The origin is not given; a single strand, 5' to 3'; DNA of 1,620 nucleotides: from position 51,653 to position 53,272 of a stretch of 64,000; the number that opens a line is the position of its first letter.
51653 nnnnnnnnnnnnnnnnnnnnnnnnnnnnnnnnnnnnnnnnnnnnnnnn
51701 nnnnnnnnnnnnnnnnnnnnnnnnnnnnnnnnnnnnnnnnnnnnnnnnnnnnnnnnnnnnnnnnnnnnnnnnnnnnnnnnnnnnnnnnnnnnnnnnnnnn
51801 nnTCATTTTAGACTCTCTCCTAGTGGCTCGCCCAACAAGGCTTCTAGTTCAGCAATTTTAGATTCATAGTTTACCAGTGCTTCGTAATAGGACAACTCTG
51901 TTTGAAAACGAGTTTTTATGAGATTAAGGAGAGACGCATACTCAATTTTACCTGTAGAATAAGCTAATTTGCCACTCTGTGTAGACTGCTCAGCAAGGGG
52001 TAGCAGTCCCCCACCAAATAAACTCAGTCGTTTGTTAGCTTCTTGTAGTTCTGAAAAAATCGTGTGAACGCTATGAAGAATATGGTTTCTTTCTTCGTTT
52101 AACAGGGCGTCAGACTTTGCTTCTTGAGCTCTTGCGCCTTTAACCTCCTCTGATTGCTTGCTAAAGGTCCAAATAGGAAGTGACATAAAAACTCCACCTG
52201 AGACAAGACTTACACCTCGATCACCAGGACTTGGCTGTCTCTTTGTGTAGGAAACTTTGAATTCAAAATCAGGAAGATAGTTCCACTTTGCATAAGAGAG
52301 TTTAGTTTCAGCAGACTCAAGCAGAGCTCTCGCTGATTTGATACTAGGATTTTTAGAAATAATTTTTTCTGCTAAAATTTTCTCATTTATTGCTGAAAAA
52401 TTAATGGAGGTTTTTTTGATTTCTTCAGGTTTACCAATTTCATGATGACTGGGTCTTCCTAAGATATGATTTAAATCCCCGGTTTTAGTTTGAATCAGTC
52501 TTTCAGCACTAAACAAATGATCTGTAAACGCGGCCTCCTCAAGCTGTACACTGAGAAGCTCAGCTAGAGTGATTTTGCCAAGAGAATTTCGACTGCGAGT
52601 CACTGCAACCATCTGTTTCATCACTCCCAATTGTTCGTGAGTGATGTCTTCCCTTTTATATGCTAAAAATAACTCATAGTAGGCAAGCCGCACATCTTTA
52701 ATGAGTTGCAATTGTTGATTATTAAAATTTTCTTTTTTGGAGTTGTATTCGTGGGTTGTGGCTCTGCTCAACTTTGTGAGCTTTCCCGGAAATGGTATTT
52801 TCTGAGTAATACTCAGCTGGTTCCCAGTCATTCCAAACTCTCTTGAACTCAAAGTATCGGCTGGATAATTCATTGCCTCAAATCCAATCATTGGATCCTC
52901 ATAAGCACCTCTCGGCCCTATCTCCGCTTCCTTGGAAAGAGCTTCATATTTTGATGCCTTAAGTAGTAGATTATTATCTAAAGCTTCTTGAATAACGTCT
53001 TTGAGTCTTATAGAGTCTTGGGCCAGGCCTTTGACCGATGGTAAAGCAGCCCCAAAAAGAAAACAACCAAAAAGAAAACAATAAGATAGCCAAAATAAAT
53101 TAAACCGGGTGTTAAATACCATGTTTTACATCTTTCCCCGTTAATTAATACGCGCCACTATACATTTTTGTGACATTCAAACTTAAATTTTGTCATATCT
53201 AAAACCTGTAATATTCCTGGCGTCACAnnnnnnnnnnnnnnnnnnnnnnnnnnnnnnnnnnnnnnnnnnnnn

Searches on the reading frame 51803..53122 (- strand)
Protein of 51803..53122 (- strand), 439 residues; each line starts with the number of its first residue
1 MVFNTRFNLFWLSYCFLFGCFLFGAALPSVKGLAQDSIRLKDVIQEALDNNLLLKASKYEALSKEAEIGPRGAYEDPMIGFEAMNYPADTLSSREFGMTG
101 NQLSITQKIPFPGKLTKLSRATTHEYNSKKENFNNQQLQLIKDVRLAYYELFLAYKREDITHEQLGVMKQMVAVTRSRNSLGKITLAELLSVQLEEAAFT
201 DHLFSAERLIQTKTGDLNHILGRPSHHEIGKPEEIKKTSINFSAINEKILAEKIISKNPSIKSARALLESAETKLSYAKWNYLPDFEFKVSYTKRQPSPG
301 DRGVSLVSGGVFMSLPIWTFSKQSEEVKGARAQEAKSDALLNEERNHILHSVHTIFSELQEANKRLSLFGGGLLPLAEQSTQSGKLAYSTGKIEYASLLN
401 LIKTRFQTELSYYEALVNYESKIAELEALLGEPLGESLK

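Call 33: search_protein_families(library=pfam, proteins=[window:51803-53122:-], max_evalue=0.001)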
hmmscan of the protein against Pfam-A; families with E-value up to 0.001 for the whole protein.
window:51803-53122:- (439 aa): 1 family
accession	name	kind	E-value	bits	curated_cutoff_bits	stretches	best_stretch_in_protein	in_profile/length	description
PF02321.23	OEP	-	3.2e-38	131.8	22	2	254-431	8-187/187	Outer membrane efflux protein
